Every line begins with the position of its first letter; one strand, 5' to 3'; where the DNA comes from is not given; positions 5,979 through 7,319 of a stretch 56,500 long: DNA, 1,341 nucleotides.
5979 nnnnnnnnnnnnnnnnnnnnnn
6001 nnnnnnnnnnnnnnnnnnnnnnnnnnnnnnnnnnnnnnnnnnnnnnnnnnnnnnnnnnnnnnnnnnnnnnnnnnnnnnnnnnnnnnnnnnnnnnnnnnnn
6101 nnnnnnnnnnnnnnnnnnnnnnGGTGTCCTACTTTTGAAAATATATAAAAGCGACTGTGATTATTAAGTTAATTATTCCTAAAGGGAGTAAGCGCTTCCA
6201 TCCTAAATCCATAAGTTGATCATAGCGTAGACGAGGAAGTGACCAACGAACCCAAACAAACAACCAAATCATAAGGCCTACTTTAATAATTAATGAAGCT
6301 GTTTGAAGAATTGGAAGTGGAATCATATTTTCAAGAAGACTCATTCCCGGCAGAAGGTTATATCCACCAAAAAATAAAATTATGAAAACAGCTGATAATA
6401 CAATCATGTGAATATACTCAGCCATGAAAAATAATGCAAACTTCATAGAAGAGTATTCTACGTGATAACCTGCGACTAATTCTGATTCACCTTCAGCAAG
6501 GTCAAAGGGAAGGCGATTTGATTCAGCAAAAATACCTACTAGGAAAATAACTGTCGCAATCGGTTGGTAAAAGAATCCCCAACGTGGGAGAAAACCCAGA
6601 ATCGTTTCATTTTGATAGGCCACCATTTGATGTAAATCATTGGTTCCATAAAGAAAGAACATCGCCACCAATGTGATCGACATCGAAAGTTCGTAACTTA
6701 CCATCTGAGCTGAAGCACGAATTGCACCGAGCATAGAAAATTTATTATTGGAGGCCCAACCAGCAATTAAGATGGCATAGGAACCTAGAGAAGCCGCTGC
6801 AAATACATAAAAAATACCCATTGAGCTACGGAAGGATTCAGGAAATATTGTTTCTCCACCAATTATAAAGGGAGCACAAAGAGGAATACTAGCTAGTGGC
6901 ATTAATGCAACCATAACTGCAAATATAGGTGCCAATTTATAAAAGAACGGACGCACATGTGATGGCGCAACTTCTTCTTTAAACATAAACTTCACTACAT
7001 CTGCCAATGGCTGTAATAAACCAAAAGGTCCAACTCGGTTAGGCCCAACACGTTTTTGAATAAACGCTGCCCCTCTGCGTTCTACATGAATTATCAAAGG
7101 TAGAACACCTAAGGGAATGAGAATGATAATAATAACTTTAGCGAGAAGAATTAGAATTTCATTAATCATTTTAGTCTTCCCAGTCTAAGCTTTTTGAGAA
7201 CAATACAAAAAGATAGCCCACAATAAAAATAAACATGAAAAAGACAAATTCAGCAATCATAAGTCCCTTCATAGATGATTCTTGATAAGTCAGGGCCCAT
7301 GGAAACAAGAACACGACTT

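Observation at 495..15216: Fourteen-gene operon made of two divergent complex-I membrane arms (nuoA-H-J-K-L-M-N twice) with no peripheral-arm genes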

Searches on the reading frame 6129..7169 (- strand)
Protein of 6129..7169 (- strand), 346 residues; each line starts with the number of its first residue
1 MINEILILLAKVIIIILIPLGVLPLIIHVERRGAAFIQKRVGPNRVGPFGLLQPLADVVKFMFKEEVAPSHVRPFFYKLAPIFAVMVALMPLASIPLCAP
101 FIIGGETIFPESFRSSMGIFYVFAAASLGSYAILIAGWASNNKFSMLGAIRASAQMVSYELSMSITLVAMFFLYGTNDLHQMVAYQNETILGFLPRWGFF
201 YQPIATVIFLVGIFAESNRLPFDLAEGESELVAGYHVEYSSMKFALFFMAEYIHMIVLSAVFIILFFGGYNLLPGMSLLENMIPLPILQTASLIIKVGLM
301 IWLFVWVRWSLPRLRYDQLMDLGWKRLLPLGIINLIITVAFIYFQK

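Call 4: search_protein_families(library=pfam, proteins=[window:6129-7169:-])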
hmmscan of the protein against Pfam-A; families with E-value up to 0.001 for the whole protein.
window:6129-7169:- (346 aa): 1 family
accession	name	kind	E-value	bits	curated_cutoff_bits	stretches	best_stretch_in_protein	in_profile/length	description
PF00146.26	NADHdh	-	7.5e-107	357.5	27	1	12-338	3-297/298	NADH dehydrogenase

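Call 31: search_solved_structures(query=window:6129-7169:-, show_alignments=2, max_evalue=1e-20)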
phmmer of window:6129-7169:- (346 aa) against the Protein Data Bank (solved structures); distinct sequences matched with E-value up to 1e-20: 33.
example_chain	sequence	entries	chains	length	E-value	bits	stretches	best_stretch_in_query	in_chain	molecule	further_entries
7a23_H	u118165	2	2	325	5.8e-68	233.1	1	11-336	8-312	Nad1m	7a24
8e73_1M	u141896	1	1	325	3.9e-67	230.4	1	11-335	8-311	Nad1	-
7ar7_H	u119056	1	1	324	3.1e-66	227.4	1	12-336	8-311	NADH-ubiquinone oxidoreductase chain 1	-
7aqq_H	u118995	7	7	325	3.4e-66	227.3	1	11-336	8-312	NADH-ubiquinone oxidoreductase chain 1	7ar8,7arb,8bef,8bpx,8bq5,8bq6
4he8_H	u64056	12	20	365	4.8e-66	226.8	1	10-341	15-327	NADH-quinone oxidoreductase subunit 8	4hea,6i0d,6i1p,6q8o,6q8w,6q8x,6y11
6x89_1M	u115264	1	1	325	3.3e-65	224.1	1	11-335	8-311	NU1M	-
8e9g_H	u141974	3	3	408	3.5e-64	220.7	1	7-337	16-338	NADH-quinone oxidoreductase subunit H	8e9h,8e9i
6nbq_A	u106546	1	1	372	5.4e-63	216.8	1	9-340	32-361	NdhA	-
6hum_A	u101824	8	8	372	6.4e-63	216.5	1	9-340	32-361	NAD(P)H-quinone oxidoreductase subunit 1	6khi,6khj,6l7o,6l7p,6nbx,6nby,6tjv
7wff_A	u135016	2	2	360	4.4e-62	213.8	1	14-344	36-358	NAD(P)H-quinone oxidoreductase subunit 1, chloroplastic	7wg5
9grx_A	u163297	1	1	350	2.9e-61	211.1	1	7-341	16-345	NAD(P)H-quinone oxidoreductase subunit 1, chloroplastic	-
7eu3_A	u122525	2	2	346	7.4e-61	209.7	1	11-341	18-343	NAD(P)H-quinone oxidoreductase subunit 1, chloroplastic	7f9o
5lc5_H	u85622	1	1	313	3e-58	201.2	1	14-332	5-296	NADH-ubiquinone oxidoreductase chain 1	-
9w2u_H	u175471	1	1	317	3.6e-58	200.9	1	14-332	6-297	NADH-ubiquinone oxidoreductase chain 1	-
5ldw_H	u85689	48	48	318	3.8e-58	200.8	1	14-332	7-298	NADH-ubiquinone oxidoreductase chain 1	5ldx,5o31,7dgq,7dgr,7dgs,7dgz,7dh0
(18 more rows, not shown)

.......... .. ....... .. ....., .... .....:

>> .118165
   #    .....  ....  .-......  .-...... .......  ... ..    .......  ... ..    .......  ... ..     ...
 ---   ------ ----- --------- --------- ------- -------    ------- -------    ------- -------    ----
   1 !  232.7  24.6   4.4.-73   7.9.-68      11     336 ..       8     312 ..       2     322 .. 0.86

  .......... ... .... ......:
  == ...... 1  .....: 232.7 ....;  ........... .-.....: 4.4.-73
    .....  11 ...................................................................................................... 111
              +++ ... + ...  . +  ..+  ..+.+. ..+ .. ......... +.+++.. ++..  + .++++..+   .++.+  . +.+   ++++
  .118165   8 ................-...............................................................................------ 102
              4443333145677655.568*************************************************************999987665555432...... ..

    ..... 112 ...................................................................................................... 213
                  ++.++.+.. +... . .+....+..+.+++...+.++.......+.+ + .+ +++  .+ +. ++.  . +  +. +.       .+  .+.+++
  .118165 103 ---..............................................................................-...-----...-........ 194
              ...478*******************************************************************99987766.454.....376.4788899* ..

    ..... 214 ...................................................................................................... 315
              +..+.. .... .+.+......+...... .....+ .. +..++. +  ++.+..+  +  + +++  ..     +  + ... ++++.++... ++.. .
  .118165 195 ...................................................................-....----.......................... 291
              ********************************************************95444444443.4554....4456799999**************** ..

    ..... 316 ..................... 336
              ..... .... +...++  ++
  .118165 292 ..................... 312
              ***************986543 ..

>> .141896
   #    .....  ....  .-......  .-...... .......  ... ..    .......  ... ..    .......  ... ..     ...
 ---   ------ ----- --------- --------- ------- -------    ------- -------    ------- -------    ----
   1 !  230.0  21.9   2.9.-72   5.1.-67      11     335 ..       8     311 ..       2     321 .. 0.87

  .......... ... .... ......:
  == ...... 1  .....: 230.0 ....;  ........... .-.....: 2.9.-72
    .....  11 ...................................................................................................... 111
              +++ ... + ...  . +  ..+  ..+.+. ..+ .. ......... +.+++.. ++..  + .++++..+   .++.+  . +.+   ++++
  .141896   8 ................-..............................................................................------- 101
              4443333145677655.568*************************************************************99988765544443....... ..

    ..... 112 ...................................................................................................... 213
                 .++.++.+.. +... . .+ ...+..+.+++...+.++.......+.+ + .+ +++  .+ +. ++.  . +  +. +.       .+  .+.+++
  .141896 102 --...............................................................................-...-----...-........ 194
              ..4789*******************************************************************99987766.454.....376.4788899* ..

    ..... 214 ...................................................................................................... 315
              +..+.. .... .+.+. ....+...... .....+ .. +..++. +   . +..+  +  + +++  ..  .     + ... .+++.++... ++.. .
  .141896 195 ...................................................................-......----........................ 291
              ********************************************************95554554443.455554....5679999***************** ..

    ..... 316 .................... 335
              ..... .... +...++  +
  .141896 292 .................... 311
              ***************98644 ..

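Call 32: find_homologous_proteins(query=window:6129-7169:-, max_evalue=1e-40)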
Query window:6129-7169:- (346 aa): 7999 proteins with E <= 1e-40 among 8000 candidates; the best 120 are listed.
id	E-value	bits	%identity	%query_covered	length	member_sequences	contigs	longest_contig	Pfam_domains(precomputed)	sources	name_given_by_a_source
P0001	5.6e-219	744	100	100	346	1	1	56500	PF00146.27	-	-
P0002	1.7e-199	680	89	100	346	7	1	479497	PF00146.27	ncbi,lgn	ncbi:MAG: NADH-quinone oxidoreductase subunit NuoH [Bacteriovoracaceae bacterium]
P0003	2.9e-184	630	82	99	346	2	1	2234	PF00146.27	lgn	-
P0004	8.0e-184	629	81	99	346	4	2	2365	PF00146.27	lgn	-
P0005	7.3e-183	626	80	99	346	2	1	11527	PF00146.27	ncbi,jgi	jgi:NADH-quinone oxidoreductase subunit H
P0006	1.9e-182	624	81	99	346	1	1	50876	PF00146.27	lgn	-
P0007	1.1e-179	615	78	99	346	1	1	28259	PF00146.27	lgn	-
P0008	5.3e-178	610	79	99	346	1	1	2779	PF00146.27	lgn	-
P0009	6.4e-174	596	78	100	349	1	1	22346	PF00146.27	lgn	-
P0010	1.5e-165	569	72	100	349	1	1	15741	PF00146.27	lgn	-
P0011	4.1e-165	567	74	100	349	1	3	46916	PF00146.27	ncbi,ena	-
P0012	1.7e-164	565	73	100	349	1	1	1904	PF00146.27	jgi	jgi:NADH-quinone oxidoreductase subunit H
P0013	1.9e-164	565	72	100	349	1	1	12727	PF00146.27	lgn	-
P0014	3.9e-164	564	72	100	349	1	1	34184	PF00146.27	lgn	-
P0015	5.7e-164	564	72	100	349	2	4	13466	PF00146.27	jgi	jgi:NADH-quinone oxidoreductase subunit H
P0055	2.7e-161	555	72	100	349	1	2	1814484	PF00146.27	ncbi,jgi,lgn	ncbi:MAG: NADH-quinone oxidoreductase subunit NuoH [Bacteriovorax sp.]|jgi:NADH-quinone oxidoreducta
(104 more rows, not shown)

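Call 33: find_encoding_contigs(protein=P0002, flank=10000, max_places=2)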
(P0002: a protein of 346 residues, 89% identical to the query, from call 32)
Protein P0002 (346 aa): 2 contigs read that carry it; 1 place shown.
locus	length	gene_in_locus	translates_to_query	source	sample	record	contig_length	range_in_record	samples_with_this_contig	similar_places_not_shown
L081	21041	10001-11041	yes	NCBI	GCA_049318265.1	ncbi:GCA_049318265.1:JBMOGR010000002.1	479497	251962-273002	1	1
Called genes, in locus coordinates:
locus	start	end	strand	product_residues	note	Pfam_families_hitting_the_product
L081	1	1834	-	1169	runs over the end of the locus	PF17757:UvrB_inter, PF02559:CarD_TRCF_RID, PF04851:ResIII, PF00176:SNF2-rel_dom (faint), PF00270:DEAD, PF00271:Helicase_C, PF22590:Cas3-like_C_2 (weak), PF03461:TRCF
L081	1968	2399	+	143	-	PF00507:Oxidored_q4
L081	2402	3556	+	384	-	PF00146:NADHdh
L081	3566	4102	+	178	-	PF00499:Oxidored_q3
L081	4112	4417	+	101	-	PF00420:Oxidored_q2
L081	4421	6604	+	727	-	PF00662:Proton_antipo_N, PF00361:Proton_antipo_M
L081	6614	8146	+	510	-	PF00361:Proton_antipo_M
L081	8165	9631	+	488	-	PF00361:Proton_antipo_M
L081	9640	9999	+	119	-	PF00507:Oxidored_q4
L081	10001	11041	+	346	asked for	PF00146:NADHdh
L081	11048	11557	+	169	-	PF00499:Oxidored_q3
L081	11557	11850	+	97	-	PF00420:Oxidored_q2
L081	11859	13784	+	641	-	PF00662:Proton_antipo_N, PF00361:Proton_antipo_M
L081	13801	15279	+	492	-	PF00361:Proton_antipo_M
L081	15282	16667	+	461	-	PF00361:Proton_antipo_M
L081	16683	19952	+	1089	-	PF00515:TPR_1 (faint), PF07719:TPR_2 (faint), PF13176:TPR_7 (faint), PF13181:TPR_8 (faint), PF25060:ARM_TT21_2nd (weak), PF23914:TPR_CcmH_CycH (weak), PF14559:TPR_19 (weak), PF13371:TPR_9 (weak), +11 more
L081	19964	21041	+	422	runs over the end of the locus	PF02403:Seryl_tRNA_N, PF00587:tRNA-synt_2b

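Call 34: find_encoding_contigs(protein=P0055, flank=10000, max_places=2)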
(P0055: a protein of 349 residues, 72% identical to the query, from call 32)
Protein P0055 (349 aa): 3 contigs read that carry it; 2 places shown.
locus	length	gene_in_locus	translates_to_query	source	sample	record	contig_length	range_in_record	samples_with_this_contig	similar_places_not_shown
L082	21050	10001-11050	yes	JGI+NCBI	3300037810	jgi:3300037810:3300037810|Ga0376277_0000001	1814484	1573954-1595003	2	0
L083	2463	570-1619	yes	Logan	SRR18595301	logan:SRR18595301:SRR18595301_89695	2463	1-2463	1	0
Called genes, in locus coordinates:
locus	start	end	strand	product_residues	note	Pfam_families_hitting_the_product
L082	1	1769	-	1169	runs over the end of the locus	PF17757:UvrB_inter, PF02559:CarD_TRCF_RID, PF04851:ResIII, PF00270:DEAD, PF00271:Helicase_C, PF22590:Cas3-like_C_2 (weak), PF03461:TRCF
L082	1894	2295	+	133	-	PF00507:Oxidored_q4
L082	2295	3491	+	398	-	PF00146:NADHdh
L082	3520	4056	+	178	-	PF00499:Oxidored_q3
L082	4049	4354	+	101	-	PF00420:Oxidored_q2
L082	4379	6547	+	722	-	PF00662:Proton_antipo_N, PF00361:Proton_antipo_M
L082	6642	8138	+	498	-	PF00361:Proton_antipo_M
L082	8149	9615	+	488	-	PF00361:Proton_antipo_M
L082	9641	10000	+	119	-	PF00507:Oxidored_q4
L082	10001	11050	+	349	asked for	PF00146:NADHdh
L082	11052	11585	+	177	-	PF00499:Oxidored_q3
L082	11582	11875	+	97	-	PF00420:Oxidored_q2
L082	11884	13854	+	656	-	PF00662:Proton_antipo_N, PF00361:Proton_antipo_M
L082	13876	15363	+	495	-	PF00361:Proton_antipo_M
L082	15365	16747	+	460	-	PF00361:Proton_antipo_M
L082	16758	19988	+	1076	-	PF13176:TPR_7 (faint), PF12895:ANAPC3 (faint), PF13432:TPR_16 (faint), PF07719:TPR_2 (faint), PF21033:RMD1-3 (faint), PF14559:TPR_19 (weak), PF25063:ARM_TT21_C (weak), PF14559:TPR_19, +15 more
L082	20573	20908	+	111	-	-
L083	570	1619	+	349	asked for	PF00146:NADHdh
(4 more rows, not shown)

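Call 48: search_protein_representatives(protein=window:6129-7169:-)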
Query: 346 residues. Proteins with E-value up to 0.001 (for the whole library): 16486; up to 1e-10: 7265; up to 1e-30: 1450. The best 150 are listed.
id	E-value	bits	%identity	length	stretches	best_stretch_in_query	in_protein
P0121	5.7e-103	361.4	50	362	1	8-343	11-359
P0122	4.1e-93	329.0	49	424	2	6-301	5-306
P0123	9.6e-92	324.5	49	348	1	6-345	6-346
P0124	2.3e-88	313.4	47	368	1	2-340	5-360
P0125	5.5e-86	305.6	49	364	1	16-344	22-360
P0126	1.0e-85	304.7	46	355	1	2-343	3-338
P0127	3.5e-85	302.9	47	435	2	10-309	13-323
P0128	7.0e-85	301.9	43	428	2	4-291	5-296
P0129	7.8e-85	301.8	48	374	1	7-342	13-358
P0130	3.1e-84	299.8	44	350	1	5-343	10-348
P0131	5.0e-84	299.1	46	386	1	4-342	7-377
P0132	6.6e-84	298.7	63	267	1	104-340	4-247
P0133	1.4e-83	297.7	50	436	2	8-272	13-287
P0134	2.7e-83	296.7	43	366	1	5-341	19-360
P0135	4.0e-83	296.2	44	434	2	102-342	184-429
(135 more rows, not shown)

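Call 49: find_homologous_proteins(query=P0121, max_evalue=1e-40)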
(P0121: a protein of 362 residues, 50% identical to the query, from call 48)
Query P0121 (362 aa): 7986 proteins with E <= 1e-40 among 8000 candidates; the best 120 are listed.
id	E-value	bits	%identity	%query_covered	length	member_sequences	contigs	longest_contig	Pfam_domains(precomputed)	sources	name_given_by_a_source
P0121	4.6e-235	798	100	100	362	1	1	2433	PF00146.27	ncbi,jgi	jgi:NADH-quinone oxidoreductase subunit H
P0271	1.1e-228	777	96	100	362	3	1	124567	PF00146.27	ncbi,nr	ncbi:MAG: NADH-quinone oxidoreductase subunit NuoH [Bacteriovoracaceae bacterium]|nr:NADH-quinone ox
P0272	7.0e-216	735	90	100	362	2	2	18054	PF00146.27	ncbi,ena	-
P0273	2.2e-215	733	90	100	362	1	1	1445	PF00146.27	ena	-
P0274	7.1e-212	722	89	100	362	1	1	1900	PF00146.27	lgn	-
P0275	1.6e-206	704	87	100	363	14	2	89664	PF00146.27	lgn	-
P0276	2.3e-205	700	86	100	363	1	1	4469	PF00146.27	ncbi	-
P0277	1.3e-201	688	84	100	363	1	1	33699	PF00146.27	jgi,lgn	jgi:NADH-quinone oxidoreductase subunit H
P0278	5.5e-201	686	84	100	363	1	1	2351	PF00146.27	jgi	-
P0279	5.6e-187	640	78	100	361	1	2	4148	PF00146.27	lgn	-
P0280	5.3e-184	630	76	100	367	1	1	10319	PF00146.27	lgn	-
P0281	4.1e-179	614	74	100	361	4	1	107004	PF00146.27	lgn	-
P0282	4.4e-179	614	75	100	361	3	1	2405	PF00146.27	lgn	-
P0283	1.0e-177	609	90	84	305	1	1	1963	PF00146.27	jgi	jgi:NADH-quinone oxidoreductase subunit H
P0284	5.2e-175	600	75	100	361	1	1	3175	PF00146.27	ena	-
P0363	1.0e-157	543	68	99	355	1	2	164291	PF00146.27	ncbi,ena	-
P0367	1.5e-157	543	70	99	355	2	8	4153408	PF00146.27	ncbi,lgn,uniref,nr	ncbi:NADH-quinone oxidoreductase subunit NuoH [Peredibacter starrii]|uniref:NADH-quinone oxidoreduct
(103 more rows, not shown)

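Call 50: find_encoding_contigs(protein=P0367, flank=10000, max_places=1)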
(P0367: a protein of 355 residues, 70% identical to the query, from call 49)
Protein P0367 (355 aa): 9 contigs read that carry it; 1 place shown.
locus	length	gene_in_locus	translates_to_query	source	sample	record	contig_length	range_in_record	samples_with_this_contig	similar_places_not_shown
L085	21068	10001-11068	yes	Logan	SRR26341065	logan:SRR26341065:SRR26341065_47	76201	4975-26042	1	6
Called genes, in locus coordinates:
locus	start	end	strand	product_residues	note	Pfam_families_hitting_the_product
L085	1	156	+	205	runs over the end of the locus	PF02508:Rnf-Nqr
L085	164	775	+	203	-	PF02508:Rnf-Nqr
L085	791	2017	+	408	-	PF00111:Fer2, PF00970:FAD_binding_6, PF00175:NAD_binding_1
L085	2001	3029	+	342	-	PF02424:ApbE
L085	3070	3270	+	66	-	PF04400:NqrM (weak)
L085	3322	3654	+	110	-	-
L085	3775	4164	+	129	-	PF00507:Oxidored_q4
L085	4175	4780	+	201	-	PF01058:Oxidored_q6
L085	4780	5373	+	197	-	PF00329:Complex1_30kDa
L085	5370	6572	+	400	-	PF00346:Complex1_49kDa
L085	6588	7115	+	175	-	PF01257:2Fe-2S_thioredx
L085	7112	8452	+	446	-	PF01512:Complex1_51K, PF22461:SLBB_2, PF10531:SLBB, PF10589:NADH_4Fe-4S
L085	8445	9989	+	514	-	PF00111:Fer2 (weak), PF13510:Fer2_4, PF10588:NADH-G_4Fe-4S_3, PF22117:Fer4_Nqo3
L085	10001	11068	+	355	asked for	PF00146:NADHdh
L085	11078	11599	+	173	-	PF13534:Fer4_17 (faint), PF14697:Fer4_21 (faint), PF12838:Fer4_7 (weak), PF13187:Fer4_9 (weak), PF13484:Fer4_16 (faint), PF00037:Fer4 (weak)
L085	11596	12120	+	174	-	PF00499:Oxidored_q3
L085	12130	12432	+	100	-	PF00420:Oxidored_q2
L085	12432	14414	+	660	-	PF00662:Proton_antipo_N, PF00361:Proton_antipo_M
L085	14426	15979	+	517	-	PF00361:Proton_antipo_M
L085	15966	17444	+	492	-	PF00361:Proton_antipo_M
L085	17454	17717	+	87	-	-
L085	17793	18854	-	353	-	PF07642:BBP2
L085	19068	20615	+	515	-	PF00015:MCPsignal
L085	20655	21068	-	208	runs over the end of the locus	PF01810:LysE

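Call 51: find_encoding_contigs(protein=P0271, flank=10000, max_places=1)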
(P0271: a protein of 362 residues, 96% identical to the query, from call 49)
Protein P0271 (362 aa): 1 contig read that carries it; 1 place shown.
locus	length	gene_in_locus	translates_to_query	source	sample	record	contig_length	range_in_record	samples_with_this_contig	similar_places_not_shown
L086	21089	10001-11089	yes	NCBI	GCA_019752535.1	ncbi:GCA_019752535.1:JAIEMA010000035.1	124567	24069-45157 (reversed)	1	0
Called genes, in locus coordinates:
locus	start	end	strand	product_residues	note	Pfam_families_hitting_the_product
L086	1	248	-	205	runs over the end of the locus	PF02508:Rnf-Nqr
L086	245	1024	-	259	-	PF04205:FMN_bind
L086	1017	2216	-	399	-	PF03116:NQR2_RnfD_RnfE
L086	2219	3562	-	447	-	PF05896:NQRA_N, PF13375:RnfC_N (weak), PF25984:BSH_YknX (faint), PF24836:NQRA_2nd, PF11973:NQRA_SLBB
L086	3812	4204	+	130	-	PF00507:Oxidored_q4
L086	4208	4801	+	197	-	PF01058:Oxidored_q6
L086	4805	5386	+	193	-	PF00329:Complex1_30kDa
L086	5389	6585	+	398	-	PF00346:Complex1_49kDa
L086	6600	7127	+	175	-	PF01257:2Fe-2S_thioredx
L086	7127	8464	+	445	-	PF01512:Complex1_51K, PF10531:SLBB, PF22461:SLBB_2, PF10589:NADH_4Fe-4S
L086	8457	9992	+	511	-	PF00111:Fer2 (weak), PF13510:Fer2_4, PF22151:Fer4_NDSU1 (faint), PF10588:NADH-G_4Fe-4S_3, PF22117:Fer4_Nqo3, PF00384:Molybdopterin (faint)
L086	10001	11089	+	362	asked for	PF00146:NADHdh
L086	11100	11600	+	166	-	PF13183:Fer4_8 (faint), PF13484:Fer4_16 (faint), PF13534:Fer4_17 (faint), PF14697:Fer4_21 (faint), PF12838:Fer4_7 (weak), PF13187:Fer4_9 (weak), PF00037:Fer4 (weak)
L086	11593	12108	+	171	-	PF00499:Oxidored_q3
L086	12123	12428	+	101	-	PF00420:Oxidored_q2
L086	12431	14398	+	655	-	PF00662:Proton_antipo_N, PF00361:Proton_antipo_M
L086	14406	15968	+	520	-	PF00361:Proton_antipo_M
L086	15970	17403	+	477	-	PF00361:Proton_antipo_M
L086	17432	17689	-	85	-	-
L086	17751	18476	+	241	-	-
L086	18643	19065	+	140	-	PF13640:2OG-FeII_Oxy_3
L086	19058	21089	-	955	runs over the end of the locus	PF00929:RNase_T, PF04851:ResIII (weak), PF00270:DEAD (weak), PF13307:Helicase_C_2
